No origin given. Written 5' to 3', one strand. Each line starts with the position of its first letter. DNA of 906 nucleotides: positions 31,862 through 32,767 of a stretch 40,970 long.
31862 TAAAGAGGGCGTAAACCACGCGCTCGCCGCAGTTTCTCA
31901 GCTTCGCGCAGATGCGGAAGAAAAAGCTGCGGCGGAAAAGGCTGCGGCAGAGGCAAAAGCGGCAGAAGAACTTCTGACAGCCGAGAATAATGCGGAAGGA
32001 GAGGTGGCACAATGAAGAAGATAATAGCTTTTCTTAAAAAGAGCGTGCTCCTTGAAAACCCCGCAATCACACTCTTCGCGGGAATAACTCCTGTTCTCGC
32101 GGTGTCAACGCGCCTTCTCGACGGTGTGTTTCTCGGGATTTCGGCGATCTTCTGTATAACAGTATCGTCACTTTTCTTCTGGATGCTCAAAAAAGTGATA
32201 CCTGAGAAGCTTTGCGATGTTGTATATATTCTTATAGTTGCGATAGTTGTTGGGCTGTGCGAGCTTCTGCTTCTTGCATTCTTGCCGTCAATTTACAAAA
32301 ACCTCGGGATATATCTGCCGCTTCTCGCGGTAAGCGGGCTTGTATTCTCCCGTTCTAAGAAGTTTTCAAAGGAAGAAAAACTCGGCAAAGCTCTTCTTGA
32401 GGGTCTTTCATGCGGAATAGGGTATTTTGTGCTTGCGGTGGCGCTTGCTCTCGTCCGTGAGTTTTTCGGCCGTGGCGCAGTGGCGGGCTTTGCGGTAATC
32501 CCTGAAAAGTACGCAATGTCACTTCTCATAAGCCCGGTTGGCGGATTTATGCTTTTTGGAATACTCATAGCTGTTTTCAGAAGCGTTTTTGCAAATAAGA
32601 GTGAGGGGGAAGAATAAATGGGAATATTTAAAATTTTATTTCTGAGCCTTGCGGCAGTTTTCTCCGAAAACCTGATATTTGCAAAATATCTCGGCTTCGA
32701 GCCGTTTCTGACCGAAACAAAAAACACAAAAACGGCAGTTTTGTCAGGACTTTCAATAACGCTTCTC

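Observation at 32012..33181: RnfE-like and RnfA-like subunits lack all four cysteines that canonically ligate the intramembrane [2Fe-2S] centre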

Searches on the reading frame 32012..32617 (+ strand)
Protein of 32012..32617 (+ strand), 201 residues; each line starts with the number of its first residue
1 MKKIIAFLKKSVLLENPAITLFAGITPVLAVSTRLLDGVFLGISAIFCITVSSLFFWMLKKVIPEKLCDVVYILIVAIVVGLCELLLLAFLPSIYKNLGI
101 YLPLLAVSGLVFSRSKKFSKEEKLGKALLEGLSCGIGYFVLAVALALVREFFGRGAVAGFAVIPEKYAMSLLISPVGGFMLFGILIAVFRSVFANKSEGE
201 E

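Call 3: search_protein_families(library=pfam, proteins=[window:32012-32617:+], max_evalue=0.01)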
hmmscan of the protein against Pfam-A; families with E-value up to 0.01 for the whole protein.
window:32012-32617:+ (201 aa): 1 family
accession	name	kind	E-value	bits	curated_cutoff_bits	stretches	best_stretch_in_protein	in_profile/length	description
PF02508.19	Rnf-Nqr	-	2.1e-38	132.5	23.8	1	6-186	3-174/174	Rnf-Nqr subunit, membrane protein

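Call 4: search_protein_families(library=ncbifam, proteins=[window:32012-32617:+], max_evalue=0.01)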
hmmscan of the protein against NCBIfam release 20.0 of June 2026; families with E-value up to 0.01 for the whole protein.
window:32012-32617:+ (201 aa): 11 families
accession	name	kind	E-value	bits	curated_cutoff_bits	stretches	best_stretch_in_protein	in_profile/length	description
NF009070.0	PRK12405.1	subfamily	8e-34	116.8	184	1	2-195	2-209/231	electron transport complex subunit RsxE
TIGR01948.1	rnfE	subfamily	1.3e-31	109.7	213.4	1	7-191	3-192/196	RnfABCDGE type electron transport complex subunit E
NF006777.0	PRK09292.1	equivalog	5.2e-27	95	235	1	3-198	6-207/209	NADH:ubiquinone reductase (Na(+)-transporting) subunit D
NF041839.1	rnfE_Methano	equivalog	9.6e-26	90.9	350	1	11-190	9-192/203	Rnf electron transport complex subunit RnfE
TIGR01939.1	nqrD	equivalog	2.3e-25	89.7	244.85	1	4-196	6-205/207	NADH:ubiquinone reductase (Na(+)-transporting) subunit D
TIGR01943.1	rnfA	subfamily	6.7e-18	65.8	229.3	1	5-152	4-157/190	RnfABCDGE type electron transport complex subunit A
TIGR01940.1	nqrE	equivalog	5.3e-16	59.5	247.55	1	4-151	3-166/200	NADH:ubiquinone reductase (Na(+)-transporting) subunit E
NF003481.0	PRK05151.1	equivalog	4e-15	56.5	240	1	1-153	1-159/193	electron transport complex subunit RsxA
NF041835.1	rnfA_Methano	equivalog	2e-11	44.7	300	1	3-150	5-158/195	Rnf electron transport complex subunit RnfA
NF009108.0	PRK12456.1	equivalog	6.8e-10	39.4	398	1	7-151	8-164/199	Na(+)-translocating NADH-quinone reductase subunit E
NF002200.0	PRK01061.1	equivalog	8.6e-08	32.1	351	1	4-151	11-176/250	Na(+)-translocating NADH-quinone reductase subunit E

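Call 5: search_solved_structures(query=window:32012-32617:+, max_evalue=0.001, show_alignments=4)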
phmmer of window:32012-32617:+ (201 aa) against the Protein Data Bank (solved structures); distinct sequences matched with E-value up to 0.001: 8.
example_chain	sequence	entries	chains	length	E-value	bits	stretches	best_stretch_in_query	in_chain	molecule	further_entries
7zc6_E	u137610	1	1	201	5.5e-33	117.9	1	10-191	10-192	RnfE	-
9eri_E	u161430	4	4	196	2.8e-24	89.5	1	8-189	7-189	Na(+)-translocating ferredoxin:NAD(+) oxidoreductase complex subunit E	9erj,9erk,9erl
7xk3_D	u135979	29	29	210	1.7e-15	60.8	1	8-192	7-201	Na(+)-translocating NADH-quinone reductase subunit D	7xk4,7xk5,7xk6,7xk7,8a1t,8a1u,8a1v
8ahx_E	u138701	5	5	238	1.6e-14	57.7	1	15-198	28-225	Ion-translocating oxidoreductase complex subunit E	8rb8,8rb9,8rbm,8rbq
7xk3_E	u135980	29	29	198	3.5e-13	53.3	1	2-152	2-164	Na(+)-translocating NADH-quinone reductase subunit E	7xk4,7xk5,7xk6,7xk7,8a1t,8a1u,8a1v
8ahx_A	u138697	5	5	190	1.2e-10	45.1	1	5-183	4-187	Ion-translocating oxidoreductase complex subunit A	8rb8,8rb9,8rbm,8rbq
9eri_A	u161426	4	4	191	2.5e-10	44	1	7-158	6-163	Na(+)-translocating ferredoxin:NAD(+) oxidoreductase complex subunit A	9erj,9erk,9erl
7zc6_A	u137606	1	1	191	7.5e-10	42.4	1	9-152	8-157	RnfA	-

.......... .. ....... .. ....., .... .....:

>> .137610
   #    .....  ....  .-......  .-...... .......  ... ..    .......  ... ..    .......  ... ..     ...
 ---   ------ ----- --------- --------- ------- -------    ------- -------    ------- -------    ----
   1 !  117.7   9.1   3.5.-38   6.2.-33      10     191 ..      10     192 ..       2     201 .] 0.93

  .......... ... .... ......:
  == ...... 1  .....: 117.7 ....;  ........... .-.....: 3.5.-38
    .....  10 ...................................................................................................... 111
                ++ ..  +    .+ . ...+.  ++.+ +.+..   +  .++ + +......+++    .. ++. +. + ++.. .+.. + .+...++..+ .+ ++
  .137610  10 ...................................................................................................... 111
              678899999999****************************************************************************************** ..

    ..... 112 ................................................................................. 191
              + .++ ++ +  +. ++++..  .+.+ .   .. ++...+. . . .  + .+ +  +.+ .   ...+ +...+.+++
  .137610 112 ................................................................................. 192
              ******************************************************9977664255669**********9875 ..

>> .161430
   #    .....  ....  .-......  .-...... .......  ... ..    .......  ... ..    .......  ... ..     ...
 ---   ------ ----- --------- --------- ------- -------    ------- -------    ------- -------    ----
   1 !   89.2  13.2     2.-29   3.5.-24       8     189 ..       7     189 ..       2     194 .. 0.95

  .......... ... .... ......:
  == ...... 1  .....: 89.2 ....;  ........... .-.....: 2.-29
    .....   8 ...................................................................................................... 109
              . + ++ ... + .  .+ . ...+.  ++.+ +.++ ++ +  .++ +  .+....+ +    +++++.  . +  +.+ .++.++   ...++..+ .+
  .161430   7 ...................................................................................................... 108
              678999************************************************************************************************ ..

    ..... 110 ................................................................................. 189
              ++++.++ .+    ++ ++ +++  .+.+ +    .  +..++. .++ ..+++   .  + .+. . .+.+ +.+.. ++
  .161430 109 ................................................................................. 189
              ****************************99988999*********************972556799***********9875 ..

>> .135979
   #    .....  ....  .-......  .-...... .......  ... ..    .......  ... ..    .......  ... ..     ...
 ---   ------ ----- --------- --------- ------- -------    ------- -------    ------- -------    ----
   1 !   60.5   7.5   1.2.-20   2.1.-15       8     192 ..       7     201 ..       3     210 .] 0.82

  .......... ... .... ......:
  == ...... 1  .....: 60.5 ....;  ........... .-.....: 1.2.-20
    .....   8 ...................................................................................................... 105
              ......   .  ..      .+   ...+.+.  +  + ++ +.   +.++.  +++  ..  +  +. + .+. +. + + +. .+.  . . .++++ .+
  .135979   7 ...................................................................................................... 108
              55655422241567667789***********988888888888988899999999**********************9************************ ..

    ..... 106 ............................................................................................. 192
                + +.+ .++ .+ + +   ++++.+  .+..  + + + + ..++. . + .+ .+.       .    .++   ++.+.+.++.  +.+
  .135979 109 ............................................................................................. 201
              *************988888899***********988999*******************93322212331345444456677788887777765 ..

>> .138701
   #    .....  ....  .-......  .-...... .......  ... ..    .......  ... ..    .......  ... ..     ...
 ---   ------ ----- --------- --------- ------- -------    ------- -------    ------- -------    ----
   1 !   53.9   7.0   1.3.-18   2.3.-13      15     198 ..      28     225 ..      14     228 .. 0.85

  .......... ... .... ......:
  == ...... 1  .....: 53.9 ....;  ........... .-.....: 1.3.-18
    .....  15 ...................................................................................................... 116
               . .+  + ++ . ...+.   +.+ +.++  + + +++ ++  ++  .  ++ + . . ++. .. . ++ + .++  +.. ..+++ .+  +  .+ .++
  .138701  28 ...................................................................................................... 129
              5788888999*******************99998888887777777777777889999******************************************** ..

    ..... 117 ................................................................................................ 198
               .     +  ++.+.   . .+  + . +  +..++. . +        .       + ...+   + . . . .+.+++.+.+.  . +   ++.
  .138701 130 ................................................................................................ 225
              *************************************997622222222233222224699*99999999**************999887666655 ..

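Call 61: find_homologous_proteins(query=window:32012-32617:+, max_evalue=1e-10)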
Query window:32012-32617:+ (201 aa): 24 proteins with E <= 1e-10 among 2759 candidates.
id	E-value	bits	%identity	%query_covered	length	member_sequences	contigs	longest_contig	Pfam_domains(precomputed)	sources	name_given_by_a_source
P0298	1.1e-116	406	100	100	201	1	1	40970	PF02508.20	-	-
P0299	4.9e-101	355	89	100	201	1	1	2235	PF02508.20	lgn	-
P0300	1.5e-92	327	78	100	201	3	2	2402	PF02508.20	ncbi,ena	-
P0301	5.2e-87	309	75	100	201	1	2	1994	PF02508.20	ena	-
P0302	6.9e-76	273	67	100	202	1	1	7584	PF02508.20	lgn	-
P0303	1.4e-75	272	65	100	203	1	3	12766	PF02508.20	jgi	-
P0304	6.7e-75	269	64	100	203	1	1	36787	PF02508.20,PF02417.21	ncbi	-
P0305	1.2e-73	265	65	100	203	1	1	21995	PF02508.20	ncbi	-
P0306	2.3e-73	264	63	100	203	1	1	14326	PF02508.20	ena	-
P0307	3.1e-73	264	64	100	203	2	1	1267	PF02508.20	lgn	-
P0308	1.2e-72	262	63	100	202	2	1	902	PF02508.20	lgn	-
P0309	3.9e-69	251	62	100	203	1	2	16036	PF02508.20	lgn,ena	-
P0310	7.0e-69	250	63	100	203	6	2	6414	PF02508.20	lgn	-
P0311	6.6e-60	220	57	100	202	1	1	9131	PF02508.20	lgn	-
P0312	1.0e-59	220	56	100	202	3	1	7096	PF02508.20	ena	-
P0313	1.2e-53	200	51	95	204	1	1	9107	PF02508.20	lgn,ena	-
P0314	1.5e-52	196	63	75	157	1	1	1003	PF02508.20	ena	-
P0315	5.1e-52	195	49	88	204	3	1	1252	PF02508.20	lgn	-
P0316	1.7e-40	157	42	100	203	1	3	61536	PF02508.20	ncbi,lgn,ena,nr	ncbi:MAG: hypothetical protein IKU65_01545 [Oscillospiraceae bacterium]|nr:hypothetical protein [Osc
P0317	1.6e-24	105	35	95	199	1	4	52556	PF02508.20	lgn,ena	-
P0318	2.2e-22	98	71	35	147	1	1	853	PF02508.20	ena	-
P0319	1.9e-21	95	32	92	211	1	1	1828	PF02508.20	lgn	-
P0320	2.3e-17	82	31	95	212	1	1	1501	PF02508.20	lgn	-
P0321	8.4e-17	80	30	95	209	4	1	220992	PF02508.20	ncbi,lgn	-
